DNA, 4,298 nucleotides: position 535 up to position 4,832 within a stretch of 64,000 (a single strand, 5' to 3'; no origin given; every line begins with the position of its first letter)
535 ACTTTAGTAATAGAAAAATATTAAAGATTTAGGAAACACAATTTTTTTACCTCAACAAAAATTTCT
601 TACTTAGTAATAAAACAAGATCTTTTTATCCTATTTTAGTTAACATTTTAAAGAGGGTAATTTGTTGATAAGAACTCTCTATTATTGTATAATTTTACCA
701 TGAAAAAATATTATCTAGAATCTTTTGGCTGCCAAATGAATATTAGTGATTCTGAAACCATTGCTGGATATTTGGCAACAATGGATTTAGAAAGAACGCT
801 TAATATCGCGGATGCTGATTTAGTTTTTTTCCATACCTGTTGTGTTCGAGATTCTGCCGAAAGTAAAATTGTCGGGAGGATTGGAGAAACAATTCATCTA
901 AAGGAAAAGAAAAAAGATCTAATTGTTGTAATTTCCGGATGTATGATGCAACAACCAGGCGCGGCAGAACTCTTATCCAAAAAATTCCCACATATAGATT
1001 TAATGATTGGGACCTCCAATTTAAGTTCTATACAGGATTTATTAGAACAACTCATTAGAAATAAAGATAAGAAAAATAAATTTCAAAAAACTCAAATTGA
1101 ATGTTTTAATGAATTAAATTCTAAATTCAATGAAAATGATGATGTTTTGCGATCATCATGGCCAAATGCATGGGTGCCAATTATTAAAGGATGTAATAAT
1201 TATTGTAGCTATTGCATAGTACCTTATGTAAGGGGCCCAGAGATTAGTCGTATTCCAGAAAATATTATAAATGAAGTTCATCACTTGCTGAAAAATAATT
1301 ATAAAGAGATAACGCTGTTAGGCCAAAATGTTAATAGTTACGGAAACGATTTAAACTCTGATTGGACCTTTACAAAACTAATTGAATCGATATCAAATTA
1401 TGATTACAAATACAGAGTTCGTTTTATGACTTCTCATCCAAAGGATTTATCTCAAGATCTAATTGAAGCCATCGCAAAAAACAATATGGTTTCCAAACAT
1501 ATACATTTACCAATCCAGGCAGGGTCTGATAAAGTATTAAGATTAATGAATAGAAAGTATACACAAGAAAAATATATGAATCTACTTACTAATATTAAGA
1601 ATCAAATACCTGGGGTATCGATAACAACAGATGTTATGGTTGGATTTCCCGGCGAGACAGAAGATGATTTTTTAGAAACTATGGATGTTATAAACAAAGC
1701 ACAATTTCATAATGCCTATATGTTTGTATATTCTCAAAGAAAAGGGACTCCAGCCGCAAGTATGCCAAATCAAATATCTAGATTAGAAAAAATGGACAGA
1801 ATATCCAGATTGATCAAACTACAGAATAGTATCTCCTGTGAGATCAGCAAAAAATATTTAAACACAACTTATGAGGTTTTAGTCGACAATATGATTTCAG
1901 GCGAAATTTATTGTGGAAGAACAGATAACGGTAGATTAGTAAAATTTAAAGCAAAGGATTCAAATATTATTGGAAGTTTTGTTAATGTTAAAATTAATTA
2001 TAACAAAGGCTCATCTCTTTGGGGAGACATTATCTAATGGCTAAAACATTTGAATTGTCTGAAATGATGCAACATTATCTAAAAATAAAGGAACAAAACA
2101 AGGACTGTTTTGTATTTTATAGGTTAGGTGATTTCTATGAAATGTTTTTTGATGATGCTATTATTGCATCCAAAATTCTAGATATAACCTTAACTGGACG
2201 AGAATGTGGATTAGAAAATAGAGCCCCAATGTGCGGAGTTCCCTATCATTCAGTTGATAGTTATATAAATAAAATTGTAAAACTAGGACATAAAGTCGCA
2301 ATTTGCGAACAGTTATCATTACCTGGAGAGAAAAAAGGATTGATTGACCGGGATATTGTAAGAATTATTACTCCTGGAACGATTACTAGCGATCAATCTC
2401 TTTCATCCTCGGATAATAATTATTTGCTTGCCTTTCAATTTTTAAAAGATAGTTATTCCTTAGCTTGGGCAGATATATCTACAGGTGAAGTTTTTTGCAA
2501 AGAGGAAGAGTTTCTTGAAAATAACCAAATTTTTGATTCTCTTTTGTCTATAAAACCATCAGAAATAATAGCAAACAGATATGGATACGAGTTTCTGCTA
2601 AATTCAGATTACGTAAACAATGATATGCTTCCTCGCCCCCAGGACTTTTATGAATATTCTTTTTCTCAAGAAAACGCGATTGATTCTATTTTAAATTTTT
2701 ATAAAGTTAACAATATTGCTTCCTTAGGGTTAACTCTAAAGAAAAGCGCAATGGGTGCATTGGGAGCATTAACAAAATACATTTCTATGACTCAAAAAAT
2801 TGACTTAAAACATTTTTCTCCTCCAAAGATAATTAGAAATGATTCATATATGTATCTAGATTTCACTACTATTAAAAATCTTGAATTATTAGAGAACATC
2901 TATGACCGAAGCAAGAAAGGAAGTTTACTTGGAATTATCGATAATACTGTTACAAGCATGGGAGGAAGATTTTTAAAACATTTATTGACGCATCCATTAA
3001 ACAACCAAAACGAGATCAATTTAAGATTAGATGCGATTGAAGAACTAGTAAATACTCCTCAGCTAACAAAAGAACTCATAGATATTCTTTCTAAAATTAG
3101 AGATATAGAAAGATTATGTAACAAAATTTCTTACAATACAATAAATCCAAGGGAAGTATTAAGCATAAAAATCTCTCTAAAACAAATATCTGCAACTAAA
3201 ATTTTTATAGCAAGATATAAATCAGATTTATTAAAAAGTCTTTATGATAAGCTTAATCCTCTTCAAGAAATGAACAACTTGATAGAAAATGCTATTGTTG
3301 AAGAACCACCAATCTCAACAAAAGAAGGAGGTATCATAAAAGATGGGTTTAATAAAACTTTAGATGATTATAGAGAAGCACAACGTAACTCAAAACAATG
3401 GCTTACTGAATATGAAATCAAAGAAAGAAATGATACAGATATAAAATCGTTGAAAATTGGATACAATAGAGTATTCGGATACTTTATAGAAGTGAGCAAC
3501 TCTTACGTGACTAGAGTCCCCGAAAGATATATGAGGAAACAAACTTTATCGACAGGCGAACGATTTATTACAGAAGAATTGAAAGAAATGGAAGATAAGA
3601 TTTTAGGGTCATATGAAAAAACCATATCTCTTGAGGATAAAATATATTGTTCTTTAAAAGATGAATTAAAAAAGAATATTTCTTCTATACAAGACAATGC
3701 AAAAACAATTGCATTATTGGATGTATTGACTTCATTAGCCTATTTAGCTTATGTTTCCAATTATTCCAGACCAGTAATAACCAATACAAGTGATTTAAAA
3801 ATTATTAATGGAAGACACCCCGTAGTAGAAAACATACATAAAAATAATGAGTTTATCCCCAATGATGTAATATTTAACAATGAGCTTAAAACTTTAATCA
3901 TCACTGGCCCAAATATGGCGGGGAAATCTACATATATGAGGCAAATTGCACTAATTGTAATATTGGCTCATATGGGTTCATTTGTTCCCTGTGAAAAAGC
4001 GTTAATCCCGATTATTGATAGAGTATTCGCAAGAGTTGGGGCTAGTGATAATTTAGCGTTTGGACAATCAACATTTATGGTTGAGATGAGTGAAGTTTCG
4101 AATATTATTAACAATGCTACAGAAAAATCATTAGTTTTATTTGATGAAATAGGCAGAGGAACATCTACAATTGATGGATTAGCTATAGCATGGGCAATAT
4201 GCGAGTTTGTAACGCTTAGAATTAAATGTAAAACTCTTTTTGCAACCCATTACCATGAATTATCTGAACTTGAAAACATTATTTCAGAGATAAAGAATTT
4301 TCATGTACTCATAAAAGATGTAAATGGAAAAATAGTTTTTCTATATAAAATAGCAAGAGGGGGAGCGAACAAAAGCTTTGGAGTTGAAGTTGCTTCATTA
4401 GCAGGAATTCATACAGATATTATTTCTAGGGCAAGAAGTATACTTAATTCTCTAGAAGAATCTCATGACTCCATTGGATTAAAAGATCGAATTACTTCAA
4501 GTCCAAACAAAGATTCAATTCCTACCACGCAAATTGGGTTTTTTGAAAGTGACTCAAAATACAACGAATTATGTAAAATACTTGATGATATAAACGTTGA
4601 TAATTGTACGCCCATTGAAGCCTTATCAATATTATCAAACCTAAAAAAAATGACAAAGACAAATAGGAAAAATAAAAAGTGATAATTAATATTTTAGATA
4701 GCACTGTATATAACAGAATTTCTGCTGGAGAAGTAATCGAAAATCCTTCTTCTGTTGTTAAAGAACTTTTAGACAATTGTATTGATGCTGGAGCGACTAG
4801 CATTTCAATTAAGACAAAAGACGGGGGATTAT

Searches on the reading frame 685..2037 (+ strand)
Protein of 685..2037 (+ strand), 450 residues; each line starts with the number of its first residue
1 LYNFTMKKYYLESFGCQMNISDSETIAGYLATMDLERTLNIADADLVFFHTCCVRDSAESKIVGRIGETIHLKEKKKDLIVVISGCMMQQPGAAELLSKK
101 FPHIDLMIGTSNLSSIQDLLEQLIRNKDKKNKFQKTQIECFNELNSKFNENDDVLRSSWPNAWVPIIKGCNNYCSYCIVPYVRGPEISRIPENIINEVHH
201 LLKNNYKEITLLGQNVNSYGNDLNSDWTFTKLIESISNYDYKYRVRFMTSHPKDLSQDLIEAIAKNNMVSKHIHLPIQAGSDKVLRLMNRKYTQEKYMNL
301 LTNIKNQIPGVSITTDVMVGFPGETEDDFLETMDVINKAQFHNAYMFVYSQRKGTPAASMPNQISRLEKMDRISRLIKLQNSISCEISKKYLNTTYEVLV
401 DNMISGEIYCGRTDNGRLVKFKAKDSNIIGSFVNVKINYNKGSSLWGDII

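Call 40: search_protein_families(library=pfam, proteins=[window:685-2037:+], max_evalue=0.00001)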
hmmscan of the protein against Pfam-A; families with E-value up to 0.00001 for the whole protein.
window:685-2037:+ (450 aa): 3 families
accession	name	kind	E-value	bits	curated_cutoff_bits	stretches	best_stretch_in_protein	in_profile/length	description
PF04055.27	Radical_SAM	-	6.6e-29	101.7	29.5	1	165-335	2-165/166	Radical SAM superfamily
PF00919.26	UPF0004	-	1.7e-24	86.1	27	1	8-109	1-98/98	Uncharacterized protein family UPF0004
PF01938.26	TRAM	-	7.4e-06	26.2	21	0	389-449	1-60/61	TRAM domain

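Call 79: find_encoding_contigs(protein=window:685-2037:+, flank=10000, max_places=3)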
Protein window:685-2037:+ (450 aa): no gene with exactly this product is on record in the collection.

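Call 83: find_encoding_contigs(protein=window:700-2037:+, flank=10000, max_places=3)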
Protein window:700-2037:+ (445 aa): 20 contigs read that carry it; 3 places shown.
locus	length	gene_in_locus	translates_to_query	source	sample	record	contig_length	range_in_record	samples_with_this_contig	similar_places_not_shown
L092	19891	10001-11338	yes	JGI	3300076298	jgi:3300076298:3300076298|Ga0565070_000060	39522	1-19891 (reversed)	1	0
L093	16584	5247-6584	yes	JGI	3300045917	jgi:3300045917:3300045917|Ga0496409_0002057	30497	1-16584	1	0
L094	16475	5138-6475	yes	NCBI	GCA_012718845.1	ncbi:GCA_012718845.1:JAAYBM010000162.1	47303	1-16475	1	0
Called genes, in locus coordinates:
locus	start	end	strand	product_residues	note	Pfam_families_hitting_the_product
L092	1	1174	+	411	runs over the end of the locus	PF02463:SMC_N, PF13476:AAA_23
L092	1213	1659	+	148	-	-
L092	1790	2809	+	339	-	PF02912:Phe_tRNA-synt_N, PF01409:tRNA-synt_2d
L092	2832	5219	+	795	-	PF01588:tRNA_bind, PF03483:B3_4, PF03484:B5, PF17759:tRNA_synthFbeta, PF03147:FDX-ACB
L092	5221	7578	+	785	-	PF00488:MutS_V, PF20297:MSSS (weak), PF01713:Smr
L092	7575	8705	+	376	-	PF00266:Aminotran_5, PF00155:Aminotran_1_2 (weak)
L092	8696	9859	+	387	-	PF22025:ThiI_fer, PF02926:THUMP, PF02568:ThiI, PF06508:QueC (faint)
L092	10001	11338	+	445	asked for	PF00919:UPF0004, PF04055:Radical_SAM, PF01938:TRAM (weak)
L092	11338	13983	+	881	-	PF01624:MutS_I, PF05188:MutS_II, PF05192:MutS_III, PF05190:MutS_IV, PF00488:MutS_V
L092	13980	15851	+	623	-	PF02518:HATPase_c (weak), PF13589:HATPase_c_3, PF01119:DNA_mis_repair, PF08676:MutL_C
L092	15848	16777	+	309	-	PF01715:IPPT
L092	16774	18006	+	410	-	PF06838:Met_gamma_lyase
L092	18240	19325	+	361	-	PF00589:Phage_integrase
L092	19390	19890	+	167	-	?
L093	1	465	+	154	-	?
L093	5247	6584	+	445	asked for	PF00919:UPF0004, PF04055:Radical_SAM, PF01938:TRAM (weak)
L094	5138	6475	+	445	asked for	PF00919:UPF0004, PF04055:Radical_SAM, PF01938:TRAM (weak)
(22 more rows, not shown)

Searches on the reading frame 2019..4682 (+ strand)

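Call 40: search_protein_families(library=pfam, proteins=[window:2019-4682:+], max_evalue=0.00001)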
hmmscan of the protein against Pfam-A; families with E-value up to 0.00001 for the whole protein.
window:2019-4682:+ (887 aa): 5 families
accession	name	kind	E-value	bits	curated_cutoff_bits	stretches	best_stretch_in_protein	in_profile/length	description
PF00488.27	MutS_V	-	4.6e-83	278.3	30.2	1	626-813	1-188/188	MutS domain V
PF05192.23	MutS_III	-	3.2e-49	168.4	34.1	1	283-574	1-194/194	MutS domain III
PF01624.25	MutS_I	-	4.4e-42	143.3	20.6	1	16-125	3-112/113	MutS domain I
PF05190.23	MutS_IV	-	1.5e-28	99.3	22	1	443-531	1-89/92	MutS family domain IV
PF05188.22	MutS_II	-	9e-16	58.9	25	1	134-266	1-132/133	MutS domain II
